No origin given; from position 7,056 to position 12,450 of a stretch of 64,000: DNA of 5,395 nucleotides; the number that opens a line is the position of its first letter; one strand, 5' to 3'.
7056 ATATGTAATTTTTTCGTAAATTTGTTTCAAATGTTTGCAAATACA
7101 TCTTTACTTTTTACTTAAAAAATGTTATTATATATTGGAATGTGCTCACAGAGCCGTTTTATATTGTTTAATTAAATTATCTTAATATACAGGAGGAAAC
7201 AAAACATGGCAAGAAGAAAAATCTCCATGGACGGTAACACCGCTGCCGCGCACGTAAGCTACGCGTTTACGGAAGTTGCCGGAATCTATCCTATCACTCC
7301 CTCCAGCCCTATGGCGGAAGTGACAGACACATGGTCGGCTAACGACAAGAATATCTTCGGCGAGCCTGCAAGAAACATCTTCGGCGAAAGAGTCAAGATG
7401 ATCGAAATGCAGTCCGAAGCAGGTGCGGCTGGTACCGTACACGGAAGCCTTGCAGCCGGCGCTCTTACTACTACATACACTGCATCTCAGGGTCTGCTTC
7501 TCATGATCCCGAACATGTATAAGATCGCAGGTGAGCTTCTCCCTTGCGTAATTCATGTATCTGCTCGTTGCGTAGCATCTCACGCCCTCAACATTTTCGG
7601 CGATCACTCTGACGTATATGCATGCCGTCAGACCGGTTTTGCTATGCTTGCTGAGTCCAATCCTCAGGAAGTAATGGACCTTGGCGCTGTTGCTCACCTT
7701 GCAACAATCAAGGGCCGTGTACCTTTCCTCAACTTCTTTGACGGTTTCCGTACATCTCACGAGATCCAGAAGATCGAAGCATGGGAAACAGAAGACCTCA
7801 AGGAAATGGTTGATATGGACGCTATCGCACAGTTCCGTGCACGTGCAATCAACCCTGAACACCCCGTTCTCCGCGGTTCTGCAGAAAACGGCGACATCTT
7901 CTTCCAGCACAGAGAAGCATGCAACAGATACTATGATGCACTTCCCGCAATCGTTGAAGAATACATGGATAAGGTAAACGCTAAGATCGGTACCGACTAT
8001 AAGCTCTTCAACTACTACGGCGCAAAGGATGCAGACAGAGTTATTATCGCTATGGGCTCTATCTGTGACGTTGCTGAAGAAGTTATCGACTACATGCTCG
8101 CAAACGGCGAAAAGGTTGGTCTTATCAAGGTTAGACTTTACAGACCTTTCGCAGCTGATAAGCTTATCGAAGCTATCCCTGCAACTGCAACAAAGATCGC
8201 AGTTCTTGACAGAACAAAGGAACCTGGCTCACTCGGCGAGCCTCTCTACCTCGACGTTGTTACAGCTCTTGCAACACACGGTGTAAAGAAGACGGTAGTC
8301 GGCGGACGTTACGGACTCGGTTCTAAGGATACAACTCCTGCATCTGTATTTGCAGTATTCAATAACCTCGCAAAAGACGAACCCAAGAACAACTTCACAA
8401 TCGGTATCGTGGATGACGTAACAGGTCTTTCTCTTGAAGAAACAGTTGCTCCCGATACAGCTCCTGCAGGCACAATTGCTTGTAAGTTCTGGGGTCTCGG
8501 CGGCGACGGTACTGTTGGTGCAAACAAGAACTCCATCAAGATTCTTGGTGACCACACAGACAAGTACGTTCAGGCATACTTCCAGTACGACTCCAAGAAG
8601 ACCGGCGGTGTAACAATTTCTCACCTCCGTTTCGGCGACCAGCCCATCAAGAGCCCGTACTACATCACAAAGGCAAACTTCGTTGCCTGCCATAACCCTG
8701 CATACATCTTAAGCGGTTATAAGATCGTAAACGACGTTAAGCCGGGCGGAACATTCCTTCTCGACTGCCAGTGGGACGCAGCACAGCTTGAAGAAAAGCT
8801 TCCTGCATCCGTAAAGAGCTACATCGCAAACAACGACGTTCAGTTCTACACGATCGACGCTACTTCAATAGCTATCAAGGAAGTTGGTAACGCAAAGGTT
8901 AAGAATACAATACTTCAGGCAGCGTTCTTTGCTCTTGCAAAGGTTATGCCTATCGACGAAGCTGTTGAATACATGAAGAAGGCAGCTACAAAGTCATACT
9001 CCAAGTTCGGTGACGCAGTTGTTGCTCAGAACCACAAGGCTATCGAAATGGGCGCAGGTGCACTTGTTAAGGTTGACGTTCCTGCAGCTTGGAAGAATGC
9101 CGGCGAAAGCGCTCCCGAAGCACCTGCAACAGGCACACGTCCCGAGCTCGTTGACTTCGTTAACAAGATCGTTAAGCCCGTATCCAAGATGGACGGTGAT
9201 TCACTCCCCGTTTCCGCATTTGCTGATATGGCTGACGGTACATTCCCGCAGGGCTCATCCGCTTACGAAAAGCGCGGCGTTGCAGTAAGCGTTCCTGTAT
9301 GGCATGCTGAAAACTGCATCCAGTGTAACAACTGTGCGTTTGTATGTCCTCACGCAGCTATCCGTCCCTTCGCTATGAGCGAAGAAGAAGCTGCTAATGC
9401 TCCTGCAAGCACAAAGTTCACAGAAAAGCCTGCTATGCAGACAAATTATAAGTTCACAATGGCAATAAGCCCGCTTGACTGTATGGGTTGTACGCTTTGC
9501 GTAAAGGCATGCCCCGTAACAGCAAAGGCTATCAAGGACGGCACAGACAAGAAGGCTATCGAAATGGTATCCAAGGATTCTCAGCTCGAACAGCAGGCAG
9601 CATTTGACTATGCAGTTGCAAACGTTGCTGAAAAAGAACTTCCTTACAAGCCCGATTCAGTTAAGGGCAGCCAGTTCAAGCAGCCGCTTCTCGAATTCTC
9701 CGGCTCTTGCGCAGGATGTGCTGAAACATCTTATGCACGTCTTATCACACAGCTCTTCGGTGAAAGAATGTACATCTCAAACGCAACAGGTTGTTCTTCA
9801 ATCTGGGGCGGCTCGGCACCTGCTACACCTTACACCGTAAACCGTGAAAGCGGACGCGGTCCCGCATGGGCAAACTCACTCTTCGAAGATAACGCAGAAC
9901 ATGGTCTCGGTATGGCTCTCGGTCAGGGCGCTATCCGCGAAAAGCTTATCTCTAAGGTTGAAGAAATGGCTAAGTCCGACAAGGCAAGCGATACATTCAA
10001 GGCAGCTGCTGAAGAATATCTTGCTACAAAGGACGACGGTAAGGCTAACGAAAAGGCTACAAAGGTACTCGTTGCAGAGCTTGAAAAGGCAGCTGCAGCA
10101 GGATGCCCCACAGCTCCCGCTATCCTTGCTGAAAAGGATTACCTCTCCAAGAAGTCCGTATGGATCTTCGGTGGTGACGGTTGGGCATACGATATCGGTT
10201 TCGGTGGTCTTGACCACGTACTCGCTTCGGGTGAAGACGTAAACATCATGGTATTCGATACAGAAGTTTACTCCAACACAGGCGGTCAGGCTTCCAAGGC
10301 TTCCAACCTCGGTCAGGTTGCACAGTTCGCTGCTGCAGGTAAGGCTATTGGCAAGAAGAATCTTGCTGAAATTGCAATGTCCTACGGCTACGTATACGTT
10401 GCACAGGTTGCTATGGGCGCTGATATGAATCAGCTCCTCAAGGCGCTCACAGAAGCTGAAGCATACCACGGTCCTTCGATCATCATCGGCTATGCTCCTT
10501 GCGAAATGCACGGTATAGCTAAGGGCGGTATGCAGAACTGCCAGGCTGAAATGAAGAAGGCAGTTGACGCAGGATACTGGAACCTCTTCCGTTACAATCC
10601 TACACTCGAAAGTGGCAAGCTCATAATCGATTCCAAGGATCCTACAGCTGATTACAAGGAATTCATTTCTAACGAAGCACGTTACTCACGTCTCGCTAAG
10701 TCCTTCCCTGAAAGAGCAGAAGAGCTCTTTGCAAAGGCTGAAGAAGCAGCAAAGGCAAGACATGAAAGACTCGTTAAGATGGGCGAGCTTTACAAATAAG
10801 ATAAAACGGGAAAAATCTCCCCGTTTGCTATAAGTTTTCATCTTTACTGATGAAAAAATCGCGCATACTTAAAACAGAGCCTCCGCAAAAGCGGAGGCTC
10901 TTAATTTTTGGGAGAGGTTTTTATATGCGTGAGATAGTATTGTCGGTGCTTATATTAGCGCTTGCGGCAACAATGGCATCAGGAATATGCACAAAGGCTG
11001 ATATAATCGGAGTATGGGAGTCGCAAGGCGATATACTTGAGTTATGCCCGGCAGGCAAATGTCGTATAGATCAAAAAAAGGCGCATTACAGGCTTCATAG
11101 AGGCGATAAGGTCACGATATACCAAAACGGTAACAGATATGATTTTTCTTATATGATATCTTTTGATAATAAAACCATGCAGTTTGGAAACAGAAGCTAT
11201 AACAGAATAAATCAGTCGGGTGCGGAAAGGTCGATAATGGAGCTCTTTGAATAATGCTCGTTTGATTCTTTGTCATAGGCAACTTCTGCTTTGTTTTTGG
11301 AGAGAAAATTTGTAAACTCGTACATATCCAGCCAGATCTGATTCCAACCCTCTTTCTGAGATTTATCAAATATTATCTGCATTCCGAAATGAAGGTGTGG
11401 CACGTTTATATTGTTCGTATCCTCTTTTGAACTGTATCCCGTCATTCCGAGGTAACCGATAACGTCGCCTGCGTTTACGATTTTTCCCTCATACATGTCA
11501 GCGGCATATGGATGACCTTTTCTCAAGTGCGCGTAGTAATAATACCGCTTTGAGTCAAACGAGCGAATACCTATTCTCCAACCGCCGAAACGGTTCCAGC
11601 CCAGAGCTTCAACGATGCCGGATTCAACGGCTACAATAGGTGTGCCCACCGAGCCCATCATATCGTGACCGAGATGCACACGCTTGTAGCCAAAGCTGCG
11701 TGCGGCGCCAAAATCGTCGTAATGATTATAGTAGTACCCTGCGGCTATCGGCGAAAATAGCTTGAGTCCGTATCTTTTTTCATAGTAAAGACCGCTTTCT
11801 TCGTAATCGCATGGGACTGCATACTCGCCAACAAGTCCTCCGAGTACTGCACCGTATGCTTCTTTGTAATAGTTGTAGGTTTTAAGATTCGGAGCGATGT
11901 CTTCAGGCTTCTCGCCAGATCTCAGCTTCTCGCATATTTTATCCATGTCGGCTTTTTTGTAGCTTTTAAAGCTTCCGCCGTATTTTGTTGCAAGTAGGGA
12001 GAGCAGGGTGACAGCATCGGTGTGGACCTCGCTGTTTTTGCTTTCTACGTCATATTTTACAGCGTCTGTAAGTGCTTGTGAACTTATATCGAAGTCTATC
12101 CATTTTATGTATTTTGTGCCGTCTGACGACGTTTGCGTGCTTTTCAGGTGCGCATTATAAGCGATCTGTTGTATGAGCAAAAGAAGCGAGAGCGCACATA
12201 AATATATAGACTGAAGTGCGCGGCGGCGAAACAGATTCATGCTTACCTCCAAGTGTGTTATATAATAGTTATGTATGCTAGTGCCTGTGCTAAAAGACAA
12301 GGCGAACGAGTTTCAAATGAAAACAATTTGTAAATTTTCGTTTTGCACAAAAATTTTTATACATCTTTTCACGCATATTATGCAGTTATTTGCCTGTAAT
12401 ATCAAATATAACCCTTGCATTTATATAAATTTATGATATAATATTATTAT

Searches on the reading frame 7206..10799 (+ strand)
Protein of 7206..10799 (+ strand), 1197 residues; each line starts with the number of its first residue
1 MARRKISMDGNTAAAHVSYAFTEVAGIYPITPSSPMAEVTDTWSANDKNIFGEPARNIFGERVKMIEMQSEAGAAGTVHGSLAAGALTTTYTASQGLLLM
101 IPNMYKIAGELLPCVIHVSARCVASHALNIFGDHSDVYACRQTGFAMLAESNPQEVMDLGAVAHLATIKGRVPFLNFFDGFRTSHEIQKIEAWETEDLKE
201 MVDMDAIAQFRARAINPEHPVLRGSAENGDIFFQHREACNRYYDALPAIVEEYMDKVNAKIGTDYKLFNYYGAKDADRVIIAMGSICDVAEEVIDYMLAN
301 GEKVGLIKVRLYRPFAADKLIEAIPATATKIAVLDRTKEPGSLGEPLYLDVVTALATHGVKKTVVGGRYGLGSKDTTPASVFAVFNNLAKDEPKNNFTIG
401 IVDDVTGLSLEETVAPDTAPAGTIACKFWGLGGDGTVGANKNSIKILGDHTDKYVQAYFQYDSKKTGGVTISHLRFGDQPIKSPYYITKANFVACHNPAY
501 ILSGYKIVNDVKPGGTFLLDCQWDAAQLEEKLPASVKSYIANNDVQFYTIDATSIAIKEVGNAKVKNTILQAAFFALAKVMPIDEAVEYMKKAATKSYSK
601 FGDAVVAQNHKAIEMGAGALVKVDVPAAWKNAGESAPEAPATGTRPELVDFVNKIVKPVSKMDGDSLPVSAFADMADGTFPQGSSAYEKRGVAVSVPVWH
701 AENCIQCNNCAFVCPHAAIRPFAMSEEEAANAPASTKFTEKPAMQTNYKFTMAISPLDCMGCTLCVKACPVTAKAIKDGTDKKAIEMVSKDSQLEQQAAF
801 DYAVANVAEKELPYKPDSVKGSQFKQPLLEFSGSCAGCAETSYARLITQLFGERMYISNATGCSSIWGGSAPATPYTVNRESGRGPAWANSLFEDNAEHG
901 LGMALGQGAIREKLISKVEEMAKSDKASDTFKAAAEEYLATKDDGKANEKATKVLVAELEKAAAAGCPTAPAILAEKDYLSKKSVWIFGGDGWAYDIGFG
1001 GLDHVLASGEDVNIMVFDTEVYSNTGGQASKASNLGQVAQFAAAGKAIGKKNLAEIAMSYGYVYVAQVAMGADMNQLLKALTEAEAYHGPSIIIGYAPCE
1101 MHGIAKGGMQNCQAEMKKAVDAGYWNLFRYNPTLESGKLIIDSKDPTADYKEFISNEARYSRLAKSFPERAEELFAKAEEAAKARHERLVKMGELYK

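Call 13: search_protein_families(library=pfam, proteins=[window:7206-10799:+])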
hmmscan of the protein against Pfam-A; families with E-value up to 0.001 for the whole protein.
window:7206-10799:+ (1197 aa): 16 families
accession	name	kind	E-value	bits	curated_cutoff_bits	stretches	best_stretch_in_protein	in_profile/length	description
PF01855.24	POR_N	-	6e-76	255.6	27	1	19-254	4-230/231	Pyruvate flavodoxin/ferredoxin oxidoreductase, thiamine diP-bdg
PF01558.24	POR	-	2.1e-36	126.1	27.4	1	432-617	1-172/173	Pyruvate ferredoxin/flavodoxin oxidoreductase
PF10371.14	EKR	-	8.7e-19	67.6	27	1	642-693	9-55/55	Domain of unknown function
PF17147.9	PFOR_II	-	1.3e-17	64.4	27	1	276-380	1-101/102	Pyruvate:ferredoxin oxidoreductase core domain II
PF02775.26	TPP_enzyme_C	-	1e-10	42.1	21.9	1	972-1093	37-149/151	Thiamine pyrophosphate enzyme, C-terminal TPP binding domain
PF12838.12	Fer4_7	-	5.2e-10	40.1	27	1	703-773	1-52/52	4Fe-4S dicluster domain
PF00037.32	Fer4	-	1.2e-09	38.1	21.1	1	697-720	1-24/24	4Fe-4S binding domain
PF13484.11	Fer4_16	-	1.3e-07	32.7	30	1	703-771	1-65/66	4Fe-4S double cluster binding domain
PF13183.11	Fer4_8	-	9.4e-07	29.7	27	1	701-771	2-66/68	4Fe-4S dicluster domain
PF14697.11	Fer4_21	-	2.1e-06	28.2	35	1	700-772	4-54/59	4Fe-4S dicluster domain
PF13237.11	Fer4_10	-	4.6e-06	26.9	25.5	1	700-770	5-53/53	4Fe-4S dicluster domain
PF13534.11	Fer4_17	-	1.4e-05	26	22.2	0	701-716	43-58/61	4Fe-4S dicluster domain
PF13187.11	Fer4_9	-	3.5e-05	24.2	27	1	703-772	1-50/52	4Fe-4S dicluster domain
PF12797.12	Fer4_2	-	7.7e-05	22.9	24.5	0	697-715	3-21/22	4Fe-4S binding domain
PF12837.12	Fer4_6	-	0.00023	21.4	25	1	696-719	1-24/24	4Fe-4S binding domain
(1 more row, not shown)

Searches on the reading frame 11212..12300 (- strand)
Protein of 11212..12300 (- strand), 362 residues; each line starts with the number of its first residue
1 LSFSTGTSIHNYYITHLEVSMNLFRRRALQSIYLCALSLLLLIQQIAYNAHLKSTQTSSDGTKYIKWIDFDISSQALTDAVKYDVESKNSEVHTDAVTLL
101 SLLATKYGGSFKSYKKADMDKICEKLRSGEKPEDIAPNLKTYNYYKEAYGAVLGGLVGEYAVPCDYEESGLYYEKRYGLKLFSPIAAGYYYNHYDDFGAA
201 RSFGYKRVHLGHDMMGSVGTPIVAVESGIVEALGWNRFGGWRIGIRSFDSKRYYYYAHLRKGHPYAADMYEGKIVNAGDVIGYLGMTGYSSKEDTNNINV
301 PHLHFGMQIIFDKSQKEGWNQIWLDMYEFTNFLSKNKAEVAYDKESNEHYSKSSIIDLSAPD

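Call 13: search_protein_families(library=pfam, proteins=[window:11212-12300:-])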
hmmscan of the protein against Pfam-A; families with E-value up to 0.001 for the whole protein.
window:11212-12300:- (362 aa): 1 family
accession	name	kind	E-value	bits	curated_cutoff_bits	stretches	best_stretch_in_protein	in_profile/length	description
PF01551.29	Peptidase_M23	-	1.7e-15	57.4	28.7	1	208-308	2-88/96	Peptidase family M23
